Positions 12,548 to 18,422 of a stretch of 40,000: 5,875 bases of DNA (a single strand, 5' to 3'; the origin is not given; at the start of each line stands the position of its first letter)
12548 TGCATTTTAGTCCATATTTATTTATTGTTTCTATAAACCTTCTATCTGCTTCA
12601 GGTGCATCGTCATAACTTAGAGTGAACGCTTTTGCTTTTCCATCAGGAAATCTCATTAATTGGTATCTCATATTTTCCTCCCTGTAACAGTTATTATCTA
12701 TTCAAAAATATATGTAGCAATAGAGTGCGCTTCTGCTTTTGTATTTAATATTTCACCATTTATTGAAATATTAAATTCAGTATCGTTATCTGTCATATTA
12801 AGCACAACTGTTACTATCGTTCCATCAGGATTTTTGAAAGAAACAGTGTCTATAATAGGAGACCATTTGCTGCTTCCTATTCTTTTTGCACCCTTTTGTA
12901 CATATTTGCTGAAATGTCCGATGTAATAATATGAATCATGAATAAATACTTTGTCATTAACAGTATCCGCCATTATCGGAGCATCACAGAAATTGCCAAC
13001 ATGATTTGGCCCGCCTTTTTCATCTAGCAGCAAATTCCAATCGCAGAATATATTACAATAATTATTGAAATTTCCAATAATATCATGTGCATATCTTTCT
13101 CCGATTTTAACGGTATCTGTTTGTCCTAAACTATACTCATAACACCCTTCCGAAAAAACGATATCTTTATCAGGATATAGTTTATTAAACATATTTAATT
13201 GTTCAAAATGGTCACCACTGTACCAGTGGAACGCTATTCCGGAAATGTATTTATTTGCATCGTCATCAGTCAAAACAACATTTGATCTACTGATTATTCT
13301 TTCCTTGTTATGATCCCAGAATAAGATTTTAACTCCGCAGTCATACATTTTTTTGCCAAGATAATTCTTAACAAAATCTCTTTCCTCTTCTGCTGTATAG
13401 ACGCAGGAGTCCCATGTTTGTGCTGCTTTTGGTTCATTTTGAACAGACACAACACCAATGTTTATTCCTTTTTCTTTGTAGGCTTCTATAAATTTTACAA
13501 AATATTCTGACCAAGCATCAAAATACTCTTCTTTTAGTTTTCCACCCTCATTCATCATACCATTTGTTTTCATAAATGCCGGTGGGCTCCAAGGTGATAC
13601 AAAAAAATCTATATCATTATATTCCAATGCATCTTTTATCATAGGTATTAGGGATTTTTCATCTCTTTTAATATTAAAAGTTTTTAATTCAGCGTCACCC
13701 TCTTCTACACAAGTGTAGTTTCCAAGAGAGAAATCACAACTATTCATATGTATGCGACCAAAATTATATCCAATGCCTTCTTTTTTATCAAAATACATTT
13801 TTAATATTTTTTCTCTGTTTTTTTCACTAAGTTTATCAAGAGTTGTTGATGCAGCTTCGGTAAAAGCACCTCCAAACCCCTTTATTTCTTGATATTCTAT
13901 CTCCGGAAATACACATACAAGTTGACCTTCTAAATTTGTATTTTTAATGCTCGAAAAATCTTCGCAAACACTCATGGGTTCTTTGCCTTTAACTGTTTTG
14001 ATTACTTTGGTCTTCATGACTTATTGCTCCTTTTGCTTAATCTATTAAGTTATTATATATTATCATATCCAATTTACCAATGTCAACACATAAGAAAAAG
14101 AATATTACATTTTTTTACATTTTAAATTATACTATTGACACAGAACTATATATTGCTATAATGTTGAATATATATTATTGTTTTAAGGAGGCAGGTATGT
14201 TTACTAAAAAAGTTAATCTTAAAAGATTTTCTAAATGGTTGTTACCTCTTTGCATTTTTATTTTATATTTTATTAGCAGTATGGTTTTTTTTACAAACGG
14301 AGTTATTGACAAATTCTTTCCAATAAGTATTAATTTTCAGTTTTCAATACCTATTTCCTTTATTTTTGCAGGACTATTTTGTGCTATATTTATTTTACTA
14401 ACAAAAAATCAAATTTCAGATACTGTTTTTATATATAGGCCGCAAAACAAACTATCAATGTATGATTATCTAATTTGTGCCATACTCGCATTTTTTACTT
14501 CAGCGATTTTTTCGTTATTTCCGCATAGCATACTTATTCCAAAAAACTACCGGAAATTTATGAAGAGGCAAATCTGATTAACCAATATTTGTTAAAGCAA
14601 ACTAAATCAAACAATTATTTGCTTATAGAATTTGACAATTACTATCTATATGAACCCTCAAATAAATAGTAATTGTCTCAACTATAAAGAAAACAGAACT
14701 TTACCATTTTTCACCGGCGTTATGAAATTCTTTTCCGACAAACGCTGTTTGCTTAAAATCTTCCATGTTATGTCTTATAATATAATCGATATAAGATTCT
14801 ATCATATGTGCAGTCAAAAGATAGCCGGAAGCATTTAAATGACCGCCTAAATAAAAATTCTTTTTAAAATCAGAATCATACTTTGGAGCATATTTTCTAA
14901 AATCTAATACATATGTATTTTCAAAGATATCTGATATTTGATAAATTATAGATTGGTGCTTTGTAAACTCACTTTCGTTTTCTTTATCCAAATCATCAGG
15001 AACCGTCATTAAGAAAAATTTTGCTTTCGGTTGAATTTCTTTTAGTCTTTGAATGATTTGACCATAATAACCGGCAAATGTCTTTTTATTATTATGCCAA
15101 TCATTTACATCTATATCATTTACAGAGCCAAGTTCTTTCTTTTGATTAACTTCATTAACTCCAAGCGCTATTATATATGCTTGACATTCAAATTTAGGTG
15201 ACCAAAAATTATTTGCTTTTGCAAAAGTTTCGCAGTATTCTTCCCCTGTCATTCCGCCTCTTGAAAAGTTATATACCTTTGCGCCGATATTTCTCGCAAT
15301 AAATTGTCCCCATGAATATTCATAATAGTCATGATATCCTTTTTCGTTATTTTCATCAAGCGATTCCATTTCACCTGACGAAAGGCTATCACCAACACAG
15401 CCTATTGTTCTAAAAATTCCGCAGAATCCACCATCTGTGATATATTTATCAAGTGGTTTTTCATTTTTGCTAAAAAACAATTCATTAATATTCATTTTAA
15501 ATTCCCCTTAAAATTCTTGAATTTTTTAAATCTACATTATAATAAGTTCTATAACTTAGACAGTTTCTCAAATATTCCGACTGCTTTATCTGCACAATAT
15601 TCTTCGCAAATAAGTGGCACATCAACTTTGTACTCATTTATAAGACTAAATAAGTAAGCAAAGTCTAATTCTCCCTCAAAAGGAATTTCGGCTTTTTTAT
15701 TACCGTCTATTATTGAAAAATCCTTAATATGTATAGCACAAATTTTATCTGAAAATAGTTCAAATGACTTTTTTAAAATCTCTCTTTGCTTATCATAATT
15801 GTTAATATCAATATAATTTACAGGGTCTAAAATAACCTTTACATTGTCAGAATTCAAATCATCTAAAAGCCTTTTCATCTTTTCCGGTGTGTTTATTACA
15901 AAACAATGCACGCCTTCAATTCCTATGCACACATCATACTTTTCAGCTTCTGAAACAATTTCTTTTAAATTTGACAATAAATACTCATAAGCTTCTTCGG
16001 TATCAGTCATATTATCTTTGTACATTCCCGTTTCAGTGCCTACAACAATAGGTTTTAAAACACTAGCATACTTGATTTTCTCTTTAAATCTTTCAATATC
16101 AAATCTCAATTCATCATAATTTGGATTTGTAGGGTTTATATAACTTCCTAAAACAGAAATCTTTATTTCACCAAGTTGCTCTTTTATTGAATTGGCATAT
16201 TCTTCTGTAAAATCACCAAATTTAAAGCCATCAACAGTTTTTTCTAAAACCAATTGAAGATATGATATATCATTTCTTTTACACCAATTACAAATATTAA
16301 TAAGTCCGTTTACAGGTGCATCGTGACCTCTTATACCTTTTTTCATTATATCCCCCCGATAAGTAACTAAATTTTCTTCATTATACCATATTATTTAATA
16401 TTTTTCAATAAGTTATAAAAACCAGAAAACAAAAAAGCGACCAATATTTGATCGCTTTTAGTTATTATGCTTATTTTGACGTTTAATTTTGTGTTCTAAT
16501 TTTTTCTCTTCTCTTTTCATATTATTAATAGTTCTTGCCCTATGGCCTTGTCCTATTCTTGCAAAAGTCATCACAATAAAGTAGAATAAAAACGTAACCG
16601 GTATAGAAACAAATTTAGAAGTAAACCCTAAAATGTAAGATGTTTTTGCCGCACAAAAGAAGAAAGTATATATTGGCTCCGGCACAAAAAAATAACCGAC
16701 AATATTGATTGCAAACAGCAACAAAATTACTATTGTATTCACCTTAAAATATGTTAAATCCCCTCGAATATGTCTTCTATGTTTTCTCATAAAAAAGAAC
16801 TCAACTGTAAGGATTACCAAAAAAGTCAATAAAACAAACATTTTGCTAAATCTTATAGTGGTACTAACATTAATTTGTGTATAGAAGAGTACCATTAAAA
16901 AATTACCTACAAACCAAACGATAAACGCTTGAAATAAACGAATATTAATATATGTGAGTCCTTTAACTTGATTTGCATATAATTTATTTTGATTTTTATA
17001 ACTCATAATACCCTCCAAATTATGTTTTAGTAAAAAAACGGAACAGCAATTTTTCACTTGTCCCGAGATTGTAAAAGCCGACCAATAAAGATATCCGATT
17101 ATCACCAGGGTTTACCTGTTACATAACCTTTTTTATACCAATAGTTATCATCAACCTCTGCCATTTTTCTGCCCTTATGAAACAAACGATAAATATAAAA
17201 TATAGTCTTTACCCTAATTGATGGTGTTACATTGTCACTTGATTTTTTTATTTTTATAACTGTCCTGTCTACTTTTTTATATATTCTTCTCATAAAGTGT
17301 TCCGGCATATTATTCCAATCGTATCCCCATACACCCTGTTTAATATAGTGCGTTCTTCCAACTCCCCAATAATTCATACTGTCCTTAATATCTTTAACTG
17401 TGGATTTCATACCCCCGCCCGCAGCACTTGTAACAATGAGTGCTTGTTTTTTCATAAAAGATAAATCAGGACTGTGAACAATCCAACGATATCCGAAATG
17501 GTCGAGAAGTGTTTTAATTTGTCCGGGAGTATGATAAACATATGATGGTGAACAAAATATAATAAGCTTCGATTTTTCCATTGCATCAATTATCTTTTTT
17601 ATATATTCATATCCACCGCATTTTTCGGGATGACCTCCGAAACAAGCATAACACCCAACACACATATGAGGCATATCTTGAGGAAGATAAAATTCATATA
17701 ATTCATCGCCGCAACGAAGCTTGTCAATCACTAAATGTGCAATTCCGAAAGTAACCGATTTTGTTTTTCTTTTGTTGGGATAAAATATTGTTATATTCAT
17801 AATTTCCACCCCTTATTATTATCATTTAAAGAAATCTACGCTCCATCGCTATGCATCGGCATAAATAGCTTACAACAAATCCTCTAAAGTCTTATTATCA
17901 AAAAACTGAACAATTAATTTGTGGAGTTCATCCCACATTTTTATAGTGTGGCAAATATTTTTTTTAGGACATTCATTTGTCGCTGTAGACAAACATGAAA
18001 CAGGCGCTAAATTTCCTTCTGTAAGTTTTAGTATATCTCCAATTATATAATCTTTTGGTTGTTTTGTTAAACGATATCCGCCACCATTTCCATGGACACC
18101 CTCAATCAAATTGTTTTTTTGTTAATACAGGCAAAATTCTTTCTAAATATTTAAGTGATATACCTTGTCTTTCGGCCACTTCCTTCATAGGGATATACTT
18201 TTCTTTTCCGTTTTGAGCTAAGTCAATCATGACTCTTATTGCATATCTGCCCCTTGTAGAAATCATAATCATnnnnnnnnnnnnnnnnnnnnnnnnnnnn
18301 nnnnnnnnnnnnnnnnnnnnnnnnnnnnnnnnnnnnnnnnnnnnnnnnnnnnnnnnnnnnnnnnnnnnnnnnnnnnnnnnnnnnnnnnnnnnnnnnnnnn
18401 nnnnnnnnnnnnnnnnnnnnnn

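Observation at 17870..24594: Six gene-inactivating lesions packed into about 6.4 kb while the rest of the window is intact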

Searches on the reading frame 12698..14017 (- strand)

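Call 18: search_protein_families(library=ncbifam, proteins=[window:12698-14017:-], max_evalue=1e-8)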
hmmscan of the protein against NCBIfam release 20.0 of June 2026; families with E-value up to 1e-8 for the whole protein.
window:12698-14017:- (439 aa): 2 families
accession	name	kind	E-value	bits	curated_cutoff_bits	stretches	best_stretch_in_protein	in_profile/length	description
NF053856.1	Nd1_6BtaGucnBT3312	equivalog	2.8e-79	267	700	1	25-436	52-481/483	endo-1,6-beta-glucanase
NF052681.1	EndoxylXynCBac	equivalog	5.7e-15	55.4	650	1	129-266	76-208/395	glucuronoarabinoxylan endo-1,4-beta-xylanase XynC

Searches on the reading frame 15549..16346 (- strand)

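Call 18: search_protein_families(library=ncbifam, proteins=[window:15549-16346:-], max_evalue=1e-8)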
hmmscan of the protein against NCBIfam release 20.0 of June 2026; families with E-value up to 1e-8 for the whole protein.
window:15549-16346:- (265 aa): 4 families
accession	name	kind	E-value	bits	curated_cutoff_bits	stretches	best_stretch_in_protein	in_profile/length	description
NF009688.0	PRK13209.1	subfamily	1.2e-12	47.5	317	1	116-250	129-255/286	L-ribulose-5-phosphate 3-epimerase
NF041099.2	keto_glucon_epim_IolO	equivalog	5.4e-12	45.6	300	1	81-238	89-235/269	5-keto-L-gluconate epimerase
TIGR00542.1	hxl6Piso_put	equivalog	1.5e-10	40.9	272.15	1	115-251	123-251/279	L-ribulose-5-phosphate 3-epimerase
NF009689.0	PRK13210.1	subfamily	3.1e-10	39.7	200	1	115-252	124-259/286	L-ribulose-5-phosphate 3-epimerase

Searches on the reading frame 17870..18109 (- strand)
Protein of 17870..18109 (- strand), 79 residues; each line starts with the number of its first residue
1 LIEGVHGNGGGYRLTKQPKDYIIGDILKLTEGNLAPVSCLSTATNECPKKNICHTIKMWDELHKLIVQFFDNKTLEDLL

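Call 3: search_protein_families(library=ncbifam, proteins=[window:17870-18109:-], max_evalue=0.01)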
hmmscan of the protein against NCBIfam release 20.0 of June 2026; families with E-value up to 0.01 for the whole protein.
window:17870-18109:- (79 aa): 7 families
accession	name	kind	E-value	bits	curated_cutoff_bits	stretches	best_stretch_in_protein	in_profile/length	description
TIGR00738.1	rrf2_super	superfamily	1.2e-17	64.1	73.3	1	1-79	54-131/132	Rrf2 family transcriptional regulator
TIGR02010.1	IscR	equivalog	3.7e-13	49.5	207.55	1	2-79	55-130/135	Fe-S cluster assembly transcriptional regulator IscR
TIGR02944.1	suf_reg_Xantho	equivalog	6.5e-09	36.3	110.65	1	2-78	55-130/130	SUF system Fe-S cluster assembly regulator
NF047409.1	Cys_reg_CymR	equivalog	1.7e-08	34.7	195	1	2-78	55-123/139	cysteine metabolism transcriptional regulator CymR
NF008886.0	PRK11920.1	equivalog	1.7e-08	34.3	193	1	1-71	53-120/153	iron-responsive transcriptional regulator RirA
NF008110.0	PRK10857.1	equivalog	5.3e-07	29.6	275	1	2-78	55-129/164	Fe-S cluster assembly transcriptional regulator IscR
NF008240.0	PRK11014.1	equivalog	1e-05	25.6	182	1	2-79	55-128/141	nitric oxide-sensing transcriptional repressor NsrR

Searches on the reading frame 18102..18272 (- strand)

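Call 3: search_protein_families(library=ncbifam, proteins=[window:18102-18272:-], max_evalue=0.01)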
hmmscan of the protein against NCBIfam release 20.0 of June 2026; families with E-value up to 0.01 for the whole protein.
window:18102-18272:- (56 aa): 5 families
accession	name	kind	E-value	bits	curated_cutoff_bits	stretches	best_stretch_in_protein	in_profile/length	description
TIGR00738.1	rrf2_super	superfamily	9.7e-14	51.4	73.3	1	3-53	2-52/132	Rrf2 family transcriptional regulator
TIGR02010.1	IscR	equivalog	1.5e-12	47.5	207.55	1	3-54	2-53/135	Fe-S cluster assembly transcriptional regulator IscR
NF008110.0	PRK10857.1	equivalog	1.5e-11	44.3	275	1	4-53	3-52/164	Fe-S cluster assembly transcriptional regulator IscR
NF047409.1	Cys_reg_CymR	equivalog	2.8e-11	43.7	195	1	3-51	2-50/139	cysteine metabolism transcriptional regulator CymR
TIGR02944.1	suf_reg_Xantho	equivalog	0.003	17.9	110.65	1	1-52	1-51/130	SUF system Fe-S cluster assembly regulator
